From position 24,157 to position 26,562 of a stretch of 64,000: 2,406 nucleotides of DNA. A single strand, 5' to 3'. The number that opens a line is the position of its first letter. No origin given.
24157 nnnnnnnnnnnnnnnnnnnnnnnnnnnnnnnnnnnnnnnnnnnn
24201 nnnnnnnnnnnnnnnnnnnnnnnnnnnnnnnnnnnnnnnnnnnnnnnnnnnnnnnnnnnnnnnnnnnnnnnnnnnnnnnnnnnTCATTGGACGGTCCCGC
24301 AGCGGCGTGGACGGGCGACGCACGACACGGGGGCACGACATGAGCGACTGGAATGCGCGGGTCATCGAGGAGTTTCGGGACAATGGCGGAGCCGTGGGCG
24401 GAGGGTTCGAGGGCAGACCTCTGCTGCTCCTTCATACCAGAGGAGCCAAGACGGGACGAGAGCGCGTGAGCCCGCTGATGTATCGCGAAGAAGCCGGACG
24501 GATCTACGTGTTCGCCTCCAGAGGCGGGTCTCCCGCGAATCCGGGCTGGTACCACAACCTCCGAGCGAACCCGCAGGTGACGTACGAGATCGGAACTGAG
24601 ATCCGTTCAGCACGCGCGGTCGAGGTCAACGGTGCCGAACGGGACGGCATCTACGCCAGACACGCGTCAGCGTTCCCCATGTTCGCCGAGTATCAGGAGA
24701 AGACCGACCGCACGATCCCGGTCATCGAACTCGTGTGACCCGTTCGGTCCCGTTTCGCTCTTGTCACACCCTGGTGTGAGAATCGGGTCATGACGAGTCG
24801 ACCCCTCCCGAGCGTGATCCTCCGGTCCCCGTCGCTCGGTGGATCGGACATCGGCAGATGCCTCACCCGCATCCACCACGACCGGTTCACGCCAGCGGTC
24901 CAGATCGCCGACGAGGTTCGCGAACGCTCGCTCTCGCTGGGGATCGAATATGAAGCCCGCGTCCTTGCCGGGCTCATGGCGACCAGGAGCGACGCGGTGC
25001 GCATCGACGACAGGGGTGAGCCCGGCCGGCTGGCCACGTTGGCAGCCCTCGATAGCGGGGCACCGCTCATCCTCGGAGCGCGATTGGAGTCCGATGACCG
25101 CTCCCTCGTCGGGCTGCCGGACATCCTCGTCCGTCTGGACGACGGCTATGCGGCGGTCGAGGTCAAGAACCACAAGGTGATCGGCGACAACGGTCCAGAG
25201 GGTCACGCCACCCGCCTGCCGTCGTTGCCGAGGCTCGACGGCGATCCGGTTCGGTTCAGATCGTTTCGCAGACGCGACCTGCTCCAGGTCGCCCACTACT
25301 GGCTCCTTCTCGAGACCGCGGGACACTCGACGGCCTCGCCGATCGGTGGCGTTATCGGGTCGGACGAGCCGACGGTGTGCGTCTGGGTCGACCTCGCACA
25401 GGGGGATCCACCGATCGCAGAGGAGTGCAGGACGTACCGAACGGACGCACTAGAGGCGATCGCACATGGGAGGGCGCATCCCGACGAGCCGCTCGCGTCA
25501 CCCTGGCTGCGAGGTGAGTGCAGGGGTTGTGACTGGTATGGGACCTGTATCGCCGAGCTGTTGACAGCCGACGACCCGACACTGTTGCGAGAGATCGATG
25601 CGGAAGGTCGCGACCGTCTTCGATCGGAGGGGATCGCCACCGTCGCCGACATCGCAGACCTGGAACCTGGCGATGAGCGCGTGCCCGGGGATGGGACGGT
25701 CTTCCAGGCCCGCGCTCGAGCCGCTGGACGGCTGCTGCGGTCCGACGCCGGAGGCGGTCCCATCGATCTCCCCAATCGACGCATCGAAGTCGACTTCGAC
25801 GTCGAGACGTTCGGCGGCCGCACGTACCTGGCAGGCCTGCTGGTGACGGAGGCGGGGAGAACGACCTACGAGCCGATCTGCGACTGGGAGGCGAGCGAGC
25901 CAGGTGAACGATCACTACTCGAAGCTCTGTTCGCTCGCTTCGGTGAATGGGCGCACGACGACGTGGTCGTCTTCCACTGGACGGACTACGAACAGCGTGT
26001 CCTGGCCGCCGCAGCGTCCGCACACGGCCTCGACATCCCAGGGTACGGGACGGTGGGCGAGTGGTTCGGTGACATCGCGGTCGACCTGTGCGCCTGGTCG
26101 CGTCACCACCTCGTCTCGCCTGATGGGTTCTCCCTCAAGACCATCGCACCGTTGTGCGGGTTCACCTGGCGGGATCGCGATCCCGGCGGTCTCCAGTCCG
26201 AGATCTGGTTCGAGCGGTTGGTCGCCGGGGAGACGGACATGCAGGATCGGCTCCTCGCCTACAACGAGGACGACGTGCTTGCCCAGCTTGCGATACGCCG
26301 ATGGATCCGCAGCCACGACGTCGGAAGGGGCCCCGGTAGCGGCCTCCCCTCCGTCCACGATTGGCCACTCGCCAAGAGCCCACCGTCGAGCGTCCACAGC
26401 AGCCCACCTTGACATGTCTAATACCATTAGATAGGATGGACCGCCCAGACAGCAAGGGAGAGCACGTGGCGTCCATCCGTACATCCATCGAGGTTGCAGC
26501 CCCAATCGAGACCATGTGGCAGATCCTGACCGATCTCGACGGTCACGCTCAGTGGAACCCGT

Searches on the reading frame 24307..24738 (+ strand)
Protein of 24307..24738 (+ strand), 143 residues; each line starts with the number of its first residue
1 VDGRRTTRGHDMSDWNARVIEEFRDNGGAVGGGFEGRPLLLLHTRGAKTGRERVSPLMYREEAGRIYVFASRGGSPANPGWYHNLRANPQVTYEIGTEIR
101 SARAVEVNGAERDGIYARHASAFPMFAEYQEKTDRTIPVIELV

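Call 23: search_protein_families(library=pfam, proteins=[window:24307-24738:+], max_evalue=0.001)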
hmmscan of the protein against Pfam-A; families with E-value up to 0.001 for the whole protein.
window:24307-24738:+ (143 aa): 1 family
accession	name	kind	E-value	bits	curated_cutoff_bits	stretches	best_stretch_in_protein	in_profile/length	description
PF04075.20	F420H2_quin_red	-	2.7e-36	125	22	1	20-140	6-126/130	F420H(2)-dependent quinone reductase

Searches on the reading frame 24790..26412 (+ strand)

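Call 23: search_protein_families(library=pfam, proteins=[window:24790-26412:+], max_evalue=0.001)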
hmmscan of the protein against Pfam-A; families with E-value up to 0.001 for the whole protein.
window:24790-26412:+ (540 aa): 1 family
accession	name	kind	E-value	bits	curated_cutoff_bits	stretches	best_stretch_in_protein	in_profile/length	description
PF13482.12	RNase_H_2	-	1.7e-15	57.8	22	1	336-506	3-164/165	RNase_H superfamily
